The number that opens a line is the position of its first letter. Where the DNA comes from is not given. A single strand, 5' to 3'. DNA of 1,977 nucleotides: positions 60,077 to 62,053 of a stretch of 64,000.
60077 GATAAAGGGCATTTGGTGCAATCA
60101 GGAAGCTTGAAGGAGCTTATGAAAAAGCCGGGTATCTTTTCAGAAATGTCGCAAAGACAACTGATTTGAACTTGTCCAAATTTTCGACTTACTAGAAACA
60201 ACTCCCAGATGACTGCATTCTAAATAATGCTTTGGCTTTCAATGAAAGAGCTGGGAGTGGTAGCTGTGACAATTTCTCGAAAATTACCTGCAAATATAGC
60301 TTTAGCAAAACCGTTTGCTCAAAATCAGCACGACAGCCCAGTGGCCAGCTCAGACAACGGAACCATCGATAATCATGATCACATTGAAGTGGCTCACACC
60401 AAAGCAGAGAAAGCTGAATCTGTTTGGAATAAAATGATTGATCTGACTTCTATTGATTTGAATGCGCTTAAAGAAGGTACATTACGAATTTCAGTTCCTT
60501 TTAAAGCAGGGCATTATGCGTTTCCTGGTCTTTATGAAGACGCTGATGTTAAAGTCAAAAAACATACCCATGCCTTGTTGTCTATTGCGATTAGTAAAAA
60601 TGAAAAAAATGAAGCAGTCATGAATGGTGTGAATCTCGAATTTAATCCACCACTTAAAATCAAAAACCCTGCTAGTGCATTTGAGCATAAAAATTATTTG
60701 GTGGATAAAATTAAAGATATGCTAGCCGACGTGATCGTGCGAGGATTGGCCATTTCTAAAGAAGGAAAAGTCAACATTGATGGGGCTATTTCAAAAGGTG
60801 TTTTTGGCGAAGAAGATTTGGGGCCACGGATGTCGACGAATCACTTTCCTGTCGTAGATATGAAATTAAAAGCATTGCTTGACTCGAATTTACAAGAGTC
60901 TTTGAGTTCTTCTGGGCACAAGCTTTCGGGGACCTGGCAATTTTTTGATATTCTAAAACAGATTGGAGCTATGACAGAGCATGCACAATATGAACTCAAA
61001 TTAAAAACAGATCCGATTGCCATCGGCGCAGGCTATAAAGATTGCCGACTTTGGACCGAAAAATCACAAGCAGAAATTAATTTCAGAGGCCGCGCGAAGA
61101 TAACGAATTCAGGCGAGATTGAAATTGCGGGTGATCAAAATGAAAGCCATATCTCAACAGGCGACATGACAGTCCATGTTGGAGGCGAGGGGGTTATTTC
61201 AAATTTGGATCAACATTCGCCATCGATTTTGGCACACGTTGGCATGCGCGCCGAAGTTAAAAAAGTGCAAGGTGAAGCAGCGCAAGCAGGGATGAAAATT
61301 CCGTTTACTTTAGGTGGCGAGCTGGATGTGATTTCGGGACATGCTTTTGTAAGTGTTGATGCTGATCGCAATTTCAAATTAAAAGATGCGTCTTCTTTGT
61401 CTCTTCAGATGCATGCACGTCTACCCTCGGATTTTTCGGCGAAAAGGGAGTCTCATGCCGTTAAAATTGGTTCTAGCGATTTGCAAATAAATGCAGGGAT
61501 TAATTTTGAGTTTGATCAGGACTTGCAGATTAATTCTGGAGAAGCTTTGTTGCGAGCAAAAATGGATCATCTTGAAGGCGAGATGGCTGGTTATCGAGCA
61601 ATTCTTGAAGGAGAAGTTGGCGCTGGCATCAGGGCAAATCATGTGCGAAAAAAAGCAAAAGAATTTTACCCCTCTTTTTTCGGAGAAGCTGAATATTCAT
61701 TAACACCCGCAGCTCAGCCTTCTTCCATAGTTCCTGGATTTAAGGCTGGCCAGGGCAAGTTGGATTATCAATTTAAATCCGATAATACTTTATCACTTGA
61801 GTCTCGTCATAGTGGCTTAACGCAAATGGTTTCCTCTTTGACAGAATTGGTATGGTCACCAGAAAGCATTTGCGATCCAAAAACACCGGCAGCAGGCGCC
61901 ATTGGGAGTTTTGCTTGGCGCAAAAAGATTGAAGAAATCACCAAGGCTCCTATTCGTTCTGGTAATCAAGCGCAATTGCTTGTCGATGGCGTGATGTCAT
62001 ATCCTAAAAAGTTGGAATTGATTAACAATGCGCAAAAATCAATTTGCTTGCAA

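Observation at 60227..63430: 1067-aa protein: unrecognisable 550-aa N-terminal region fused to a degenerate double-HKD PLD domain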

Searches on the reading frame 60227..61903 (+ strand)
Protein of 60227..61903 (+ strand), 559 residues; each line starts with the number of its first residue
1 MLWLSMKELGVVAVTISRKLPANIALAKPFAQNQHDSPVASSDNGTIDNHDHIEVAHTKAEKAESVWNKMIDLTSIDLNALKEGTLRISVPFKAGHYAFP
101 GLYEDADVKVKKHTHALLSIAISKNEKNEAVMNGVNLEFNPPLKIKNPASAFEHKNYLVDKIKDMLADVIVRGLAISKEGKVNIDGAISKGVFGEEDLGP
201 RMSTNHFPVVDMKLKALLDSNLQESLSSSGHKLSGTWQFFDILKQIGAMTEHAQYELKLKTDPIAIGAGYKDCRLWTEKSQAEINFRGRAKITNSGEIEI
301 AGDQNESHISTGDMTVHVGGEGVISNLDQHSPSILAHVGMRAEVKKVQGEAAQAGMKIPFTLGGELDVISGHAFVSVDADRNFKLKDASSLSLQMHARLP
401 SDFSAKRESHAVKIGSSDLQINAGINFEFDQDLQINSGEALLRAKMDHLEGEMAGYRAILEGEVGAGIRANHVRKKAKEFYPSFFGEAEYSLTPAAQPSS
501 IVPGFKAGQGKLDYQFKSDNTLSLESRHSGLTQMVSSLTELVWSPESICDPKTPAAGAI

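Call 20: find_homologous_proteins(query=A2, max_evalue=0.01)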
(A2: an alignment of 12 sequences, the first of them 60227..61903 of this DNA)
Query A2 (12 sequences): 8000 candidates shared short words with the query, none scored E <= 0.01.
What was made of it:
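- Tried and rejected: It returned nothing, not even the query itself, so it was probably swamped at the candidate stage (call 20).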

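Call 24: search_protein_families(library=ncbifam, proteins=[window:60227-61903:+], max_evalue=10)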
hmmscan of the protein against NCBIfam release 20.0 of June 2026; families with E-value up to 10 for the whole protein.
window:60227-61903:+ (559 aa): 0 families

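Call 25: search_protein_families(library=pfam, proteins=[window:60227-61903:+], max_evalue=0.01)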
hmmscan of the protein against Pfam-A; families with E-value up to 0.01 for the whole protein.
window:60227-61903:+ (559 aa): 0 families

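Call 32: search_protein_representatives(alignment_id=A3)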
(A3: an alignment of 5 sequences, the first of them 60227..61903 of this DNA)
Query: 5 sequences, 546 profile positions. Proteins with E-value up to 0.001 (for the whole library): 74; up to 1e-10: 46; up to 1e-30: 18. The best 74 are listed.
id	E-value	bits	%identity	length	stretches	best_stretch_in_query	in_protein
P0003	5.6e-276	932.9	-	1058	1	1-546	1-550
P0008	5.0e-207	705.4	-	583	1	1-546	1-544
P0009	4.7e-92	325.9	-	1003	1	54-544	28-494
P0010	3.3e-69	250.5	-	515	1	66-528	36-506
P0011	3.2e-56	207.6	-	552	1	59-506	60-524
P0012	3.8e-55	204.1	-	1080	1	59-546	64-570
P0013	5.8e-55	203.5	-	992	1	59-545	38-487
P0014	2.6e-52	194.7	-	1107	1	61-544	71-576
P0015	1.2e-48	182.6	-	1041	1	59-544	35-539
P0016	3.6e-46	174.4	-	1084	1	54-545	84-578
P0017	5.5e-44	167.2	-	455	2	58-360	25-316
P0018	1.0e-42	163.0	-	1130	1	16-544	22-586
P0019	1.1e-42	163.0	-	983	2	56-330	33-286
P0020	1.1e-36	143.1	-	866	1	62-545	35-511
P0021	6.3e-35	137.3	-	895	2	53-254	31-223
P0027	1.2e-27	113.3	-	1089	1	59-546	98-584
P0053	2.1e-10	56.4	-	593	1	38-256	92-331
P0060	2.5e-08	49.5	-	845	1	56-256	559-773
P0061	2.7e-08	49.4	-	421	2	73-256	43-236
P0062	4.2e-08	48.8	-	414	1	71-261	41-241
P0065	4.4e-07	45.4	-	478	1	60-208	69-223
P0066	1.2e-06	43.9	-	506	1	40-260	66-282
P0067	1.3e-06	43.8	-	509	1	58-341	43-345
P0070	1.9e-05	40.0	-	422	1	69-287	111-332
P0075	4.0e-05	39.0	-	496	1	60-264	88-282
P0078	6.1e-04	35.1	-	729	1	50-209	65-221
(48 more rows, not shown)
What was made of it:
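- The family is confined to 74 clusters among 1.84 billion representatives (call 32).
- Tried and rejected: The exhaustive representative search replaced it (call 32).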

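Call 34: search_protein_families(library=pfam, proteins=[P0060, P0078, P0061, P0062, P0065, P0066, P0067, P0070, P0075, P0053], max_evalue=0.01)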
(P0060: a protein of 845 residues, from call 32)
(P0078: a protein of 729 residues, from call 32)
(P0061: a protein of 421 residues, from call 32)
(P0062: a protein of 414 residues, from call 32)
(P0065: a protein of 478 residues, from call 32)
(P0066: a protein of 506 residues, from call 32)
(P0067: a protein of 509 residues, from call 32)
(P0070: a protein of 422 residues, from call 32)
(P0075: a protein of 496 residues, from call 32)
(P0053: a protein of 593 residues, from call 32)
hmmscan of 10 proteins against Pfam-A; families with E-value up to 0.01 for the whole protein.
P0060 (845 aa): 2 families
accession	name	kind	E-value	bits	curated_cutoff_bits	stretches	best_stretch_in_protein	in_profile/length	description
PF01553.26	Acyltransferase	-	1.4e-11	44.8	23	1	276-413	5-131/132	Acyltransferase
PF03982.18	DAGAT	-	0.00022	20.7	22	1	388-500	162-281/297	Diacylglycerol acyltransferase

P0078 (729 aa): 0 families

P0061 (421 aa): 0 families

P0062 (414 aa): 0 families

P0065 (478 aa): 0 families

P0066 (506 aa): 0 families

P0067 (509 aa): 0 families

P0070 (422 aa): 0 families

P0075 (496 aa): 0 families

P0053 (593 aa): 0 families

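Call 60: search_protein_families(library=pfam, alignment_id=A2, max_evalue=10)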
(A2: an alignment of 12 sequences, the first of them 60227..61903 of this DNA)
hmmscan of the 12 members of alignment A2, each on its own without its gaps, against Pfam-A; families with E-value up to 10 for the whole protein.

A. member 1, window:60227-61903:+ (559 aa): 0 families

B. families by the number of members that match (of 12 scanned): 5 families
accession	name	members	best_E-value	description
PF10648.15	Gmad2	1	0.016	Immunoglobulin-like domain of bacterial spore germination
PF04773.18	FecR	1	0.029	FecR protein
PF17750.6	Reo_sigmaC_M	1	0.03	Reovirus sigma C capsid protein triple beta spiral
PF03212.20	Pertactin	1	0.15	Pertactin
PF23981.1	DUF7305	1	1.6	Domain of unknown function (DUF7305)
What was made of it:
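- Tried and rejected: Only singletons appeared (Gmad2, FecR, Pertactin), none of them recurrent (call 60).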

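Call 61: search_solved_structures(query=A2, max_evalue=10, show_alignments=0)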
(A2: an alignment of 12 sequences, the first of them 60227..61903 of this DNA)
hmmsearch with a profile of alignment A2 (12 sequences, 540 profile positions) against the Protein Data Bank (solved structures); distinct sequences matched with E-value up to 10: 4.
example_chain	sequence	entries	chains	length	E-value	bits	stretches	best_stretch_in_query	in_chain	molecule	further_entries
7s4m_A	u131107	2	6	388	0.16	14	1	77-105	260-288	Particulate methane monooxygenase alpha subunit | Methane monooxygenase/ammonia monooxygenase subunit B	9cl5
4phz_A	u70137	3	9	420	0.18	13.8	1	77-105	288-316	Particulate methane monooxygenase subunit B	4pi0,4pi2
2byo_A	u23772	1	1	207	0.77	11.7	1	295-351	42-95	LIPOPROTEIN LPPX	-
3rfr_A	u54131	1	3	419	0.8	11.7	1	77-103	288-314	PmoB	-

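Call 70: find_encoding_contigs(protein=P0060, flank=8000, max_places=2)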
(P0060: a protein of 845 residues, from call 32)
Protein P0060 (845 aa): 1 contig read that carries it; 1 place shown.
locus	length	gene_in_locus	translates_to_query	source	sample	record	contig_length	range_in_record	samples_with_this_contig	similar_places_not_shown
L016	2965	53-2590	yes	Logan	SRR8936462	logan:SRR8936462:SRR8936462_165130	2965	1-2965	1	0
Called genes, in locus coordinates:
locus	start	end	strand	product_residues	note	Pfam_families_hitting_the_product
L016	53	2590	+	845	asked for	PF01553:Acyltransferase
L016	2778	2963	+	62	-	?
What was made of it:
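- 60449..60976 (+): N-domain sub-module 1 (residues 75-250): a beta-rich module with conserved NPAS and KD..AD motifs. The module also occurs at the C-terminus of a complete PlsC-type acyltransferase, P0060 (calls 32, 34, 70).
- Sub-module 1 is fused to a PlsC acyltransferase (P0060, calls 34, 70). N-sub-module 1 is fused to a PlsC/DAGAT-type acyltransferase in P0060 (calls 34, 70).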

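Call 71: find_encoding_contigs(protein=P0027, flank=9000, max_places=1)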
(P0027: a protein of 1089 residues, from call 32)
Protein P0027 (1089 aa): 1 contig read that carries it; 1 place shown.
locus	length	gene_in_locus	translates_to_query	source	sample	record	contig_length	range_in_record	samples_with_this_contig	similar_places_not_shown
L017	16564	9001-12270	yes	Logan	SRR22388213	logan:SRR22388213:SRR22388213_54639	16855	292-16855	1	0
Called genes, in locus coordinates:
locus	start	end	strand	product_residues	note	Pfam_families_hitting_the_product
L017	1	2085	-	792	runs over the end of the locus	?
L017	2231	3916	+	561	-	PF03349:Toluene_X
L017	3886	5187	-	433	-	-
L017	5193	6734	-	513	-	PF19425:Csd3_N2 (weak), PF01551:Peptidase_M23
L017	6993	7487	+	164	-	-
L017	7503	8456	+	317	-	PF04015:DUF362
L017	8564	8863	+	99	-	-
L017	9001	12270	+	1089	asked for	PF13091:PLDc_2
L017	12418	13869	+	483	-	PF00431:CUB (weak)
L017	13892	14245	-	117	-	-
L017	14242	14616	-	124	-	PF18924:DUF5674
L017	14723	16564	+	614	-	?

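Call 72: find_encoding_contigs(protein=P0016, flank=9000, max_places=1)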
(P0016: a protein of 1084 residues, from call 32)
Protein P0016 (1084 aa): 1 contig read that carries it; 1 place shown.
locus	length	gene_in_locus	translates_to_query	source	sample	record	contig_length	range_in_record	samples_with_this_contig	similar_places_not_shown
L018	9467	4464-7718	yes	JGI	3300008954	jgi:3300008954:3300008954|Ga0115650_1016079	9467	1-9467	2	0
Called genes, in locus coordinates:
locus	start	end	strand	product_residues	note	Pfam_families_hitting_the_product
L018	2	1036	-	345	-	?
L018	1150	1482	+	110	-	-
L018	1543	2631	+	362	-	PF04055:Radical_SAM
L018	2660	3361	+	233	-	PF01135:PCMT, PF00398:RrnaAD, PF13489:Methyltransf_23 (weak), PF13649:Methyltransf_25, PF13847:Methyltransf_31, PF08241:Methyltransf_11 (weak)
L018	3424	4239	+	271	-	-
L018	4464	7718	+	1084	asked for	PF13091:PLDc_2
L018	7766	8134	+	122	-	PF01258:zf-dskA_traR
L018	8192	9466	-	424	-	?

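Call 73: find_encoding_contigs(protein=P0014, flank=9000, max_places=1)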
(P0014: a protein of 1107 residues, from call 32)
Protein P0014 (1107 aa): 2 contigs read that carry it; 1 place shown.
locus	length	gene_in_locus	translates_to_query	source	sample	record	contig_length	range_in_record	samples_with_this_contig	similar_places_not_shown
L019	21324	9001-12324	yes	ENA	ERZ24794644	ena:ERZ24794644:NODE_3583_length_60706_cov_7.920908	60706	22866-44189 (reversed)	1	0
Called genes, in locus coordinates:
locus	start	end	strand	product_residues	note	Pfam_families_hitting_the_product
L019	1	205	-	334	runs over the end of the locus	PF05496:RuvB_N, PF13191:AAA_16 (faint), PF00004:AAA, PF07728:AAA_5, PF17864:AAA_lid_4, PF05491:WHD_RuvB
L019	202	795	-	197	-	PF01330:RuvA_N, PF14520:HHH_5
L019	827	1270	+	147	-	PF04892:VanZ-LLP1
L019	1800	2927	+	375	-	PF00448:SRP54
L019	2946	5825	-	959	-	PF00176:SNF2-rel_dom, PF00270:DEAD, PF04851:ResIII, PF00271:Helicase_C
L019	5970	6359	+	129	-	-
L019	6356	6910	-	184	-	PF00226:DnaJ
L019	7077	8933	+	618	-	PF00575:S1, PF21710:Spt6_S1 (faint), PF24685:OB_RRP5_4th (faint), PF00575:S1, PF23459:S1_RRP5, PF00575:S1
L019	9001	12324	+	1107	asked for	PF13091:PLDc_2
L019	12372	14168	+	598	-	PF00009:GTP_EFTU, PF22042:EF-G_D2 (weak), PF03144:GTP_EFTU_D2, PF14492:EFG_III (faint), PF00679:EFG_C, PF06421:LepA_C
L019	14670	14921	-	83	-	-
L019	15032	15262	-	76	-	-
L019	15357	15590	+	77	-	-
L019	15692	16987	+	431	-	PF10502:Peptidase_S26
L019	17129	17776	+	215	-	-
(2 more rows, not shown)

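Call 74: find_encoding_contigs(protein=P0009, flank=9000, max_places=1)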
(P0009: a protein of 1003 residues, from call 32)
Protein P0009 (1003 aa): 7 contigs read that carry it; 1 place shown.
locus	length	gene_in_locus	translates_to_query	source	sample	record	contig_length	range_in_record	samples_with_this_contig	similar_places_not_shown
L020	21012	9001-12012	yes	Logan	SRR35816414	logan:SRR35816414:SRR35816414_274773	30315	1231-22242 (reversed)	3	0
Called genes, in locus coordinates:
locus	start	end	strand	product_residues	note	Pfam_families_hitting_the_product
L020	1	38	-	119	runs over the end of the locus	-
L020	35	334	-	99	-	PF09907:HigB_toxin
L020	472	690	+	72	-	PF01176:eIF-1a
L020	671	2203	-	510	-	PF00221:Lyase_aromatic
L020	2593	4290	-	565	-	PF00730:HhH-GPD, PF00633:HHH (weak), PF14815:NUDIX_4, PF00877:NLPC_P60 (weak)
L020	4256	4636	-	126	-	PF01242:PTPS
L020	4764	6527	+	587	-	PF24685:OB_RRP5_4th (faint), PF00575:S1, PF18614:RNase_II_C_S1 (faint), PF21710:Spt6_S1 (weak), PF00575:S1, PF23459:S1_RRP5, PF00575:S1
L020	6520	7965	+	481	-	PF00919:UPF0004, PF04055:Radical_SAM, PF18693:TRAM_2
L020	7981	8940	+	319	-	PF01400:Astacin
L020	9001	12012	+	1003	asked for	PF13091:PLDc_2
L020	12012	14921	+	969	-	PF13091:PLDc_2, PF00614:PLDc (faint), PF13091:PLDc_2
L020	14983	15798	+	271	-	-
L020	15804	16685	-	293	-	-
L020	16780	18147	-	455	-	PF01266:DAO (weak), PF01494:FAD_binding_3, PF12831:FAD_oxidored (weak)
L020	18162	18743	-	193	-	PF00293:NUDIX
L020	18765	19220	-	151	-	-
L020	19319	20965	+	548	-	PF00795:CN_hydrolase, PF02540:NAD_synthase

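Call 85: search_protein_families(library=pfam, proteins=[L020:12012-14921:+], max_evalue=0.001)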
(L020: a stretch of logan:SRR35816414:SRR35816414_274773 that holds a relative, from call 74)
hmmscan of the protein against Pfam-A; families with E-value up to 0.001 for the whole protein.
L020:12012-14921:+ (969 aa): 3 families
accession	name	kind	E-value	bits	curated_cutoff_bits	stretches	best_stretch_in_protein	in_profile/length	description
PF13091.12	PLDc_2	-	5.3e-37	127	27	2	810-934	10-131/132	PLD-like domain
PF00614.28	PLDc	-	6.8e-09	35.8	21.9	1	882-907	3-28/28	Phospholipase D Active site motif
PF17941.7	PP_kinase_C_1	-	0.00017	21.7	25.7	0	825-919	49-146/167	Polyphosphate kinase C-terminal domain 1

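Call 86: find_encoding_contigs(protein=P0010, flank=8000, max_places=2)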
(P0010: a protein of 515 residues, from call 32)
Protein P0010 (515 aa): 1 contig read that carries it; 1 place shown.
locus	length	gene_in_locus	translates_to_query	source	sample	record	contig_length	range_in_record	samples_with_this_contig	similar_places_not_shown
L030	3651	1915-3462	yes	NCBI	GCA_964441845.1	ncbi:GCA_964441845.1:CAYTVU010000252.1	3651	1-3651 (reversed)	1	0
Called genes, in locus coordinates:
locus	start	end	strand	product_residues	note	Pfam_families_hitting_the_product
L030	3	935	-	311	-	?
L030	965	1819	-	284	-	PF13365:Trypsin_2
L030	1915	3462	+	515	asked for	-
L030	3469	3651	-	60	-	?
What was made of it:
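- It exists as a standalone, complete 515-aa gene (P0010, call 86).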
